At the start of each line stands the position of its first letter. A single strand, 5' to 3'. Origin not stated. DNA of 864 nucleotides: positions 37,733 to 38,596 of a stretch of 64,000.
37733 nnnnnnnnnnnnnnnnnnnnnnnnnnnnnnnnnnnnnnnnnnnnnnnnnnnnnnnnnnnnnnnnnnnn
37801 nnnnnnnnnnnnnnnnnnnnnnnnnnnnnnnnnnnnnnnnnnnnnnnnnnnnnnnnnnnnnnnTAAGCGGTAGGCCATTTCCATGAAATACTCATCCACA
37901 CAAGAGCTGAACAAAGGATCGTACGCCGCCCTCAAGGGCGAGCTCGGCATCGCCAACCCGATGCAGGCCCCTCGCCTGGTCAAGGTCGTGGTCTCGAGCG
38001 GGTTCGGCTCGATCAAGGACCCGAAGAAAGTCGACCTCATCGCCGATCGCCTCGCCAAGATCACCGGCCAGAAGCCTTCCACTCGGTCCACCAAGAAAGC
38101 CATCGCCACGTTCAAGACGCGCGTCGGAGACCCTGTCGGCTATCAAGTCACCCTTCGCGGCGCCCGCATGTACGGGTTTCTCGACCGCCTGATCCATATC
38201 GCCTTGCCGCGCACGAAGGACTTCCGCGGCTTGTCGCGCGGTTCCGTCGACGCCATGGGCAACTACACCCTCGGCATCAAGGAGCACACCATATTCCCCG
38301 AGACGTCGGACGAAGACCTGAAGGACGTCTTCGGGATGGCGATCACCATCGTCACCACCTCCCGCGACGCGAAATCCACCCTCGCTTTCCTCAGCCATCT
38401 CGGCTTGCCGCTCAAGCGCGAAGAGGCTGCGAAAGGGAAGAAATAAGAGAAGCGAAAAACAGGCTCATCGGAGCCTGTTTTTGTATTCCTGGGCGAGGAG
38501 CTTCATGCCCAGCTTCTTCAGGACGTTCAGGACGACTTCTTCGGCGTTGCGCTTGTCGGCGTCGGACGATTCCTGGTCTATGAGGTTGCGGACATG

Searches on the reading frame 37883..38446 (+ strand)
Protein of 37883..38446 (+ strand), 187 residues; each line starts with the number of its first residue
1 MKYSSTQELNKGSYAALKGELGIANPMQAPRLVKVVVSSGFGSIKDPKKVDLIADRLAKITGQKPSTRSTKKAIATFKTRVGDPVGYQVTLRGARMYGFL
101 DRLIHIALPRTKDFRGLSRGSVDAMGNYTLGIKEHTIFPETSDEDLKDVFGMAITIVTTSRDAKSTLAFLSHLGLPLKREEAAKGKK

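Call 86: search_protein_families(library=pfam, proteins=[window:37883-38446:+], max_evalue=0.0001)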
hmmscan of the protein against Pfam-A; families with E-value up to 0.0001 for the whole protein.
window:37883-38446:+ (187 aa): 2 families
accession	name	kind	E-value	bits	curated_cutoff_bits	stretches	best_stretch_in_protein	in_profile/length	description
PF00673.26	Ribosomal_L5_C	-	7.5e-30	103.3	27.8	1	84-176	1-93/94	ribosomal L5P family C-terminus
PF00281.24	Ribosomal_L5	-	1e-15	58.2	34.9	1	25-80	1-57/57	Ribosomal protein L5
